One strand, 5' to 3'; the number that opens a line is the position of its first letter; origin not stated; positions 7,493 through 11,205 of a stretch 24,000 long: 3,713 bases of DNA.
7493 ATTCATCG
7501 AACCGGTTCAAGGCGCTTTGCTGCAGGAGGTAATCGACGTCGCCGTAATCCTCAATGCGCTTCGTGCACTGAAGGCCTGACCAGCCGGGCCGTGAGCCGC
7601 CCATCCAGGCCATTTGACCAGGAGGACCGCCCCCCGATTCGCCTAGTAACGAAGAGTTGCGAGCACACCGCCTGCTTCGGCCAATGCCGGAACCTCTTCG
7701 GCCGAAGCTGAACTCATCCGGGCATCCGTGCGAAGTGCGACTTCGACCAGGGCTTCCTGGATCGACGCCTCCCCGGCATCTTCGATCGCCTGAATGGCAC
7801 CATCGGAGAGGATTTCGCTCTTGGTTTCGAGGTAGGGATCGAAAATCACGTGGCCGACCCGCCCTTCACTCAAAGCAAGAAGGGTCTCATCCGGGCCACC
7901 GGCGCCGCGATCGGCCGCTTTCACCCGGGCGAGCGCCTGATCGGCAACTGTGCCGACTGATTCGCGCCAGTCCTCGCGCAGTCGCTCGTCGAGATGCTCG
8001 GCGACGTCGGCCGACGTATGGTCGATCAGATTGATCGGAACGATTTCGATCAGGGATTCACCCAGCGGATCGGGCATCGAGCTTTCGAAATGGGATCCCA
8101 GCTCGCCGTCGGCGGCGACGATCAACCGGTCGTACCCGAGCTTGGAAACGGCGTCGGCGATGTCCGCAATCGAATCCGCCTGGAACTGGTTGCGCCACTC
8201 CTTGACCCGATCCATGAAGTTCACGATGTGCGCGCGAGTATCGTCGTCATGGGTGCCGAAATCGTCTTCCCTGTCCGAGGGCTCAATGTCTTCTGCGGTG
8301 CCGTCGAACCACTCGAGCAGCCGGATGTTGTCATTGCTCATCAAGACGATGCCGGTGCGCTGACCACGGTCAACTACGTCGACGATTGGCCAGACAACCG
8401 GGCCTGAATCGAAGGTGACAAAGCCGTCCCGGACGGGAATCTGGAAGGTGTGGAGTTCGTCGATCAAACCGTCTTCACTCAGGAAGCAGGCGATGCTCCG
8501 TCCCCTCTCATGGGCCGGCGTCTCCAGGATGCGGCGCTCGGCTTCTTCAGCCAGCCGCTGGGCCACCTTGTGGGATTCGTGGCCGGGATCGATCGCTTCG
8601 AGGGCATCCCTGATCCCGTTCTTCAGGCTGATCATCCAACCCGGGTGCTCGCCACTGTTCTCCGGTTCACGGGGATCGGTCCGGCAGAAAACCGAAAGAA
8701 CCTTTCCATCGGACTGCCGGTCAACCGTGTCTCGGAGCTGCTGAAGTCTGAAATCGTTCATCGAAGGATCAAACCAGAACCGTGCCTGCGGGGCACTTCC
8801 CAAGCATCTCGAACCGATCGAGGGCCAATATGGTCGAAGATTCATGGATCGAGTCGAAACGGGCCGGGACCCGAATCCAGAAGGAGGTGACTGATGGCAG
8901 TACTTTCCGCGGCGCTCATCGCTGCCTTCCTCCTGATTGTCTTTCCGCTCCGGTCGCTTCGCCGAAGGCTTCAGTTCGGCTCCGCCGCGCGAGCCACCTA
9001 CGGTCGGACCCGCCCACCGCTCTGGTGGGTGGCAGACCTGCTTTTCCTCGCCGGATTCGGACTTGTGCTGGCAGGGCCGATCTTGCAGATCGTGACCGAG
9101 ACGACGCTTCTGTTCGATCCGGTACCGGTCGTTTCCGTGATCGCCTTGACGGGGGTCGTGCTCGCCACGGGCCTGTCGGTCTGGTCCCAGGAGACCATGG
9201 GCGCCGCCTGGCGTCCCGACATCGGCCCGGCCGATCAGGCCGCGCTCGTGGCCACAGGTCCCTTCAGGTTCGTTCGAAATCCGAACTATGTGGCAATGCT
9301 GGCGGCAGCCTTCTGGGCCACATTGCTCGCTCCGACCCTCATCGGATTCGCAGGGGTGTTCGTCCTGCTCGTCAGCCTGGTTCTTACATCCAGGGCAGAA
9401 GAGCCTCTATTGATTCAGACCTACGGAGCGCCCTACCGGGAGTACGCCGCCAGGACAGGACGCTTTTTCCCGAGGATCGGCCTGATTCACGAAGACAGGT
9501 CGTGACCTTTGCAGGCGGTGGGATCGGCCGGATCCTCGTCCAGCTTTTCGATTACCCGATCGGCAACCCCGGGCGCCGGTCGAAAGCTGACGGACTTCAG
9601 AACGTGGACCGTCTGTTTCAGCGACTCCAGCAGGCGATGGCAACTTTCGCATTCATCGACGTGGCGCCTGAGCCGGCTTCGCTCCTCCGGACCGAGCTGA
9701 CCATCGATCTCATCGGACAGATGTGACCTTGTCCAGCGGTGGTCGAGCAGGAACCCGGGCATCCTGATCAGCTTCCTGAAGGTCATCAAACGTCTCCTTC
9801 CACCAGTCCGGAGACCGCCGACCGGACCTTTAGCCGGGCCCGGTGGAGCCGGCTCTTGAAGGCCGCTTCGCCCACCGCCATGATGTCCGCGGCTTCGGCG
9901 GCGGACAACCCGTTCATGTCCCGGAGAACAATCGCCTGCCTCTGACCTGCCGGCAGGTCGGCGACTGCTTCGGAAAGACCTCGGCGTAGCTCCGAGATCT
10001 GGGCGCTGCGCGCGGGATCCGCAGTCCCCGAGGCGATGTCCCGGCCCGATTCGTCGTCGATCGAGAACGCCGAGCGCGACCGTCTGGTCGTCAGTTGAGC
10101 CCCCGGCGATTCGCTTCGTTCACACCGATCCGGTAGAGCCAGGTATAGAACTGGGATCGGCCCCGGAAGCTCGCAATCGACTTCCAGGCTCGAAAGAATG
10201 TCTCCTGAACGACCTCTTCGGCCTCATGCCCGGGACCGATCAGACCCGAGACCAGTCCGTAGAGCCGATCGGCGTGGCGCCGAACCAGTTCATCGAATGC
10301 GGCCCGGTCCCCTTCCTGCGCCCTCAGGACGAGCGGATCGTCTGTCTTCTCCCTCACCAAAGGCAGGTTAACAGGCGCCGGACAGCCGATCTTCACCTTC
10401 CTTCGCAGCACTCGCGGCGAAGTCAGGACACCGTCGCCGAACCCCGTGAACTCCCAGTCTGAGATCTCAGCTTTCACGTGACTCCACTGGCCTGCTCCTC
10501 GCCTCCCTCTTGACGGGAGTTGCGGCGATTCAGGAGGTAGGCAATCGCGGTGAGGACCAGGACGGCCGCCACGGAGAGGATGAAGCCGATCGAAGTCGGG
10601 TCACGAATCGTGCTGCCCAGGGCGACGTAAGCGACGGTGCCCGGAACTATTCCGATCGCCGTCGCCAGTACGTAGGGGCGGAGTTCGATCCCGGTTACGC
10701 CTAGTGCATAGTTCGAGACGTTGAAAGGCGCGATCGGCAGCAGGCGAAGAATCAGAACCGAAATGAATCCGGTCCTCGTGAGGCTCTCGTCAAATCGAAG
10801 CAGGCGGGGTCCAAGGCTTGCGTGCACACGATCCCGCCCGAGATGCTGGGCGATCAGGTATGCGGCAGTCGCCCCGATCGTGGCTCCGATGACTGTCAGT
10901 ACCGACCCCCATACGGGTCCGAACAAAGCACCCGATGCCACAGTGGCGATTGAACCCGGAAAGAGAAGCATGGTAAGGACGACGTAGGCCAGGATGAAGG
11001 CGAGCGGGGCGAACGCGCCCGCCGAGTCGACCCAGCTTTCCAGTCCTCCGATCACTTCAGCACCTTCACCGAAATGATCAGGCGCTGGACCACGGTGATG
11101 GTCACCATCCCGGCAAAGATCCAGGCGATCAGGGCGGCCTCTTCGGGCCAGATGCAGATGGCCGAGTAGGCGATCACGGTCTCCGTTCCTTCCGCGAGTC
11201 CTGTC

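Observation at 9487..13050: Translationally coupled five-gene operon: radical SAM - CDP-alcohol phosphatidyltransferase - TVP38/DedA - ECF sigma - ZAS anti-sigma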

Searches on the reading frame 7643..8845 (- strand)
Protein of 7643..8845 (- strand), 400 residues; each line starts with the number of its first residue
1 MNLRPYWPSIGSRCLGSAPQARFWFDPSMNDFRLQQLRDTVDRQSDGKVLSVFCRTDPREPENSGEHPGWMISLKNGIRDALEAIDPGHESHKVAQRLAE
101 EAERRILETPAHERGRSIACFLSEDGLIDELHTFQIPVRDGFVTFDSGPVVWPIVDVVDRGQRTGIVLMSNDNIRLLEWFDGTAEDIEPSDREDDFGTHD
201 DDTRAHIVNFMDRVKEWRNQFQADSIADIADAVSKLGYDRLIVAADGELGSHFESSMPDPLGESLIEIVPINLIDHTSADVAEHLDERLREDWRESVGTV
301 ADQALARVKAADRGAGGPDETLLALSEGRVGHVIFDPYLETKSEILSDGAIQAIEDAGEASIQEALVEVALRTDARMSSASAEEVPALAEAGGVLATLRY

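Call 5: search_protein_families(library=pfam, proteins=[window:7643-8845:-], max_evalue=0.01)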
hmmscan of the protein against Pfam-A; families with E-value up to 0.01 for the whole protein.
window:7643-8845:- (400 aa): 2 families
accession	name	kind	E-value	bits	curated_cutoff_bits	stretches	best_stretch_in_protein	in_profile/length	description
PF18854.6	baeRF_family10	-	2.4e-13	51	27.1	1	149-287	1-140/143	Bacterial archaeo-eukaryotic release factor family 10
PF18856.6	baeRF_family12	-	3.1e-05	25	27.7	1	203-285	56-138/138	Bacterial archaeo-eukaryotic release factor family 12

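Call 6: search_protein_families(library=ncbifam, proteins=[window:7643-8845:-], max_evalue=0.01)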
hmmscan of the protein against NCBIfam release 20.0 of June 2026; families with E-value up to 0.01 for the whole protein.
window:7643-8845:- (400 aa): 1 family
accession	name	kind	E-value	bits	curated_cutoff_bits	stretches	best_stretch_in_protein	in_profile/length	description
NF052288.1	MSMEG_1130_fam_RHF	equivalog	3.6e-38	131.6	480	1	35-400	6-387/387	MSMEG_1130 family ribosome hibernation factor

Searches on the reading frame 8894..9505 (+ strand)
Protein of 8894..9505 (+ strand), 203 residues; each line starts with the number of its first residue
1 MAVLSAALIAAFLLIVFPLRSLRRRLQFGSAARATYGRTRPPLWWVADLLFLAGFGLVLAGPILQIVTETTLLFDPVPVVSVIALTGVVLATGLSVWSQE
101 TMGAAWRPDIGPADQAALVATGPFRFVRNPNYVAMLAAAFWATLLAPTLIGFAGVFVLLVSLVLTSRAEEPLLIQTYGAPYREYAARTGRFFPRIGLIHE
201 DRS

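Call 5: search_protein_families(library=pfam, proteins=[window:8894-9505:+], max_evalue=0.01)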
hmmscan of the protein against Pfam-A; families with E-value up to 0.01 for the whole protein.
window:8894-9505:+ (203 aa): 2 families
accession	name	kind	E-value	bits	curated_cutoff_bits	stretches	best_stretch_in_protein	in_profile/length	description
PF04191.18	PEMT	-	1.7e-10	41.7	25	1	82-178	4-103/105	Phospholipid methyltransferase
PF04140.19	ICMT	-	5.4e-10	40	24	1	85-170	4-90/95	Isoprenylcysteine carboxyl methyltransferase (ICMT) family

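Call 6: search_protein_families(library=ncbifam, proteins=[window:8894-9505:+], max_evalue=0.01)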
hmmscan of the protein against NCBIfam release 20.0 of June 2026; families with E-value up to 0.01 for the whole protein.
window:8894-9505:+ (203 aa): 2 families
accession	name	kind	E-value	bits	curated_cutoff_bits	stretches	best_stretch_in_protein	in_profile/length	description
NF040696.1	isopcys_mtase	equivalog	3.1e-16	59.8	160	1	48-195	41-190/190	protein-S-isoprenylcysteine O-methyltransferase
NF045656.1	MeththiolMtaseMddA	equivalog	0.0009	18.6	270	1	123-190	170-235/238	methanethiol S-methyltransferase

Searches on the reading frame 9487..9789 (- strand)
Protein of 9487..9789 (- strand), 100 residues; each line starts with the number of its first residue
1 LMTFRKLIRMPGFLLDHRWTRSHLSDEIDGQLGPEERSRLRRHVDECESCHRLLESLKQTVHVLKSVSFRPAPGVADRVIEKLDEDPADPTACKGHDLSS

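Call 5: search_protein_families(library=pfam, proteins=[window:9487-9789:-], max_evalue=0.01)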
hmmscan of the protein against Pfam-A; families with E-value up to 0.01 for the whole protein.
window:9487-9789:- (100 aa): 1 family
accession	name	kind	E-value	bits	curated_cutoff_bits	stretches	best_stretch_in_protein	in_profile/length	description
PF13490.11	zf-HC2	-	9.2e-10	38.9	22.2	1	18-51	2-35/35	Putative zinc-finger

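Call 6: search_protein_families(library=ncbifam, proteins=[window:9487-9789:-], max_evalue=0.01)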
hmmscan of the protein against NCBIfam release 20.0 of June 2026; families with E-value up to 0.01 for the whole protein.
window:9487-9789:- (100 aa): 3 families
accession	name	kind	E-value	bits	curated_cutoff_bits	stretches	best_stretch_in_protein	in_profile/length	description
NF052375.1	antisigma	equivalog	2.8e-07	30.8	100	1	30-91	8-70/217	anti-sigma factor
TIGR03988.1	antisig_RsrA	equivalog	9.5e-07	28.8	62.5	1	26-67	11-52/77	mycothiol system anti-sigma-R factor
NF052368.1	antisigmaE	subfamily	0.00065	19.5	50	1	24-52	11-39/48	anti-sigma factor family protein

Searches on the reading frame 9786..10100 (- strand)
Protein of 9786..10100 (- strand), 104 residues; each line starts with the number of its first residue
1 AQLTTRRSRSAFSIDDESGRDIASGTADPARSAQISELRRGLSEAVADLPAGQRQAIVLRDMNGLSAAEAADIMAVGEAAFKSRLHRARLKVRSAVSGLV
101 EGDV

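Call 5: search_protein_families(library=pfam, proteins=[window:9786-10100:-], max_evalue=0.01)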
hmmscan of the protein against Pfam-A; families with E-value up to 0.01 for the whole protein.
window:9786-10100:- (104 aa): 5 families
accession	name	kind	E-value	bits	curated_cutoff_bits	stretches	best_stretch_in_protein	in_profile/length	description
PF08281.18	Sigma70_r4_2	-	1e-13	51.1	25.7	1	42-91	4-53/54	Sigma-70, region 4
PF04545.22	Sigma70_r4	-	2.1e-07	30.8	24.1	1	46-93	2-49/50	Sigma-70, region 4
PF07638.17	Sigma70_ECF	-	2.8e-06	27.8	21.1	1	30-96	118-183/185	ECF sigma factor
PF22233.2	PhyR_sigma-like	-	3.1e-05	24.1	27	1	49-88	4-43/50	Response regulator PhyR, sigma-like domain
PF02001.22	DUF134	-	0.00066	20.6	27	1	53-96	39-82/98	Protein of unknown function DUF134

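Call 6: search_protein_families(library=ncbifam, proteins=[window:9786-10100:-], max_evalue=0.01)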
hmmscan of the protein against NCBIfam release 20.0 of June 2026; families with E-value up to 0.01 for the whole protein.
window:9786-10100:- (104 aa): 70 families (the best 25 are shown)
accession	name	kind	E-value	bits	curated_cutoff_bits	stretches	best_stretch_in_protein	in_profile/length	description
NF004113.0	PRK05602.1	equivalog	2.2e-16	60.1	208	1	7-98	112-203/211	RNA polymerase sigma factor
NF007225.0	PRK09643.1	equivalog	5.3e-14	52.4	190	1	4-99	95-185/204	RNA polymerase sigma factor SigM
NF008888.0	PRK11922.1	equivalog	7.8e-14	51.8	204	1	16-100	116-200/231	RNA polymerase sigma factor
NF009166.1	PRK12513.1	equivalog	1.5e-12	47.6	206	1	11-97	99-187/193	RNA polymerase sigma factor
NF006550.0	PRK09047.1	equivalog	8.3e-12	44.9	173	1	24-95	115-186/194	RNA polymerase sigma factor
NF058625.1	sigma_PG0214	equivalog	9.5e-12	44.9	130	1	13-96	78-161/170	GFO_1088 family ECF-type sigma factor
TIGR02983.1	SigE-fam_strep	subfamily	2e-11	44.1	141.55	1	33-95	95-157/162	SigE family RNA polymerase sigma factor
NF009176.0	PRK12524.1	equivalog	3.2e-11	43.4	264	1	6-97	95-185/196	RNA polymerase sigma factor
TIGR02950.1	SigM_subfam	subfamily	1.5e-10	41.2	147.95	1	24-95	86-157/159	RNA polymerase sigma factor, SigM family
TIGR02984.1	Sig-70_plancto1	subfamily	1.8e-10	40.7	183.75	1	24-94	116-186/189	RNA polymerase sigma-70 factor, Planctomycetaceae-specific subfamily 1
NF007229.0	PRK09647.1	equivalog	8.1e-10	38.4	265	1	6-96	112-202/220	RNA polymerase sigma factor SigE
TIGR02937.1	sigma70-ECF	superfamily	1.9e-09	37.4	42.9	1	19-95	91-164/165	sigma-70 family RNA polymerase sigma factor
NF006089.0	PRK08241.1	subfamily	2.4e-09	36.8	240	1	26-94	133-202/343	RNA polymerase subunit sigma-70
TIGR02939.1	RpoE_Sigma70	equivalog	5.4e-09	36.3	236.15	1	26-97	116-187/190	RNA polymerase sigma factor RpoE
TIGR02959.1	SigZ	equivalog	6.5e-09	35.8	168.65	1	32-96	84-148/170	RNA polymerase sigma factor SigZ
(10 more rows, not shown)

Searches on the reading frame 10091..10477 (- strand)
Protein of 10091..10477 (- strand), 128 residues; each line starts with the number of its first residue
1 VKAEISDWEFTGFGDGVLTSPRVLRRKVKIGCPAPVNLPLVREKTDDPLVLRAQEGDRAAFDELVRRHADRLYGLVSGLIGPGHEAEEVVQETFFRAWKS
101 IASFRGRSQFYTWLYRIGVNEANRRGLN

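Call 5: search_protein_families(library=pfam, proteins=[window:10091-10477:-], max_evalue=0.01)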
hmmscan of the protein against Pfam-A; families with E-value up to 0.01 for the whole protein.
window:10091-10477:- (128 aa): 1 family
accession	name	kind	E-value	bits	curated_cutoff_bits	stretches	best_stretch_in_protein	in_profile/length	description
PF04542.20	Sigma70_r2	-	2.6e-17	62.8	24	1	64-123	1-62/71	Sigma-70 region 2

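Call 6: search_protein_families(library=ncbifam, proteins=[window:10091-10477:-], max_evalue=0.01)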
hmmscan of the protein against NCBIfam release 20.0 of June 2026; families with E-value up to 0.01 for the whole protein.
window:10091-10477:- (128 aa): 66 families (the best 25 are shown)
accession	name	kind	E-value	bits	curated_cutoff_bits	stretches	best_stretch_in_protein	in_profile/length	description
TIGR02939.1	RpoE_Sigma70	equivalog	1.4e-24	87.2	236.15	1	43-123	4-84/190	RNA polymerase sigma factor RpoE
NF008888.0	PRK11922.1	equivalog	6.8e-24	84.8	204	1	42-124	13-95/231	RNA polymerase sigma factor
NF009166.1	PRK12513.1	equivalog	4.7e-20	72.1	206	1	42-122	5-85/193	RNA polymerase sigma factor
NF004113.0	PRK05602.1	equivalog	5.4e-20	71.9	208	1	42-122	28-109/211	RNA polymerase sigma factor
NF009171.0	PRK12518.1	equivalog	1.9e-18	67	208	1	43-122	11-89/191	RNA polymerase sigma factor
NF007225.0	PRK09643.1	equivalog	1.4e-17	64.1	190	1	42-121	10-89/204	RNA polymerase sigma factor SigM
NF007223.0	PRK09641.1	equivalog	1.2e-16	61.1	209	1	49-121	8-80/187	RNA polymerase sigma factor SigW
NF006089.0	PRK08241.1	subfamily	1.2e-16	60.8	240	1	51-120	14-83/343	RNA polymerase subunit sigma-70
TIGR02948.1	SigW_bacill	equivalog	5.2e-16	59.3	243.1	1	49-121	8-80/187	RNA polymerase sigma factor SigW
TIGR02960.1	SigX5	hypoth_equivalog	1.2e-15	57.5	264.75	1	56-120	2-66/322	RNA polymerase sigma-70 factor, TIGR02960 family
NF009190.0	PRK12538.1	equivalog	6e-15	55.6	303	1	44-120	48-125/233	RNA polymerase sigma factor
NF007216.0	PRK09638.1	equivalog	7.7e-15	55.1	194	1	45-120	4-79/180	RNA polymerase sigma factor SigY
NF009168.0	PRK12515.1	subfamily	1.7e-13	50.4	236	1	42-117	5-80/189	RNA polymerase sigma factor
TIGR02954.1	Sig70_famx3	hypoth_equivalog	6.6e-13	48.7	188.5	1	47-122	4-79/170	RNA polymerase sigma-70 factor, TIGR02954 family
NF007229.0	PRK09647.1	equivalog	2.1e-12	46.9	265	1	55-120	40-104/220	RNA polymerase sigma factor SigE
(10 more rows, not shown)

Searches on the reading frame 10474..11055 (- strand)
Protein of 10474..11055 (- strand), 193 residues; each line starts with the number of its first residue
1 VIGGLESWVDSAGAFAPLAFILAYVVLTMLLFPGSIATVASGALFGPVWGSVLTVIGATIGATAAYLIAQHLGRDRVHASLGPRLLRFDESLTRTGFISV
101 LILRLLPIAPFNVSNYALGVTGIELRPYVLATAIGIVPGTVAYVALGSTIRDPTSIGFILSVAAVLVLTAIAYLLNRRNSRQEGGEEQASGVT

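Call 5: search_protein_families(library=pfam, proteins=[window:10474-11055:-], max_evalue=0.01)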
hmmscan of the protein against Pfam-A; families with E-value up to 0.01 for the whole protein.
window:10474-11055:- (193 aa): 1 family
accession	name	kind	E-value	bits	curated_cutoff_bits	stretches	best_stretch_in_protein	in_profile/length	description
PF09335.16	VTT_dom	-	4.7e-29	101.8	33.9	1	32-148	1-122/123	VTT domain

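Call 6: search_protein_families(library=ncbifam, proteins=[window:10474-11055:-], max_evalue=0.01)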
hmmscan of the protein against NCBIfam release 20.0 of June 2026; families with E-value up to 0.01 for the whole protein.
window:10474-11055:- (193 aa): 1 family
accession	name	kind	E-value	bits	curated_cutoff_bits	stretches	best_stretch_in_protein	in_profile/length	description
NF052604.1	UndecprPTUtpABac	equivalog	0.0013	18.9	250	1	49-181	51-194/198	undecaprenyl phosphate transporter UptA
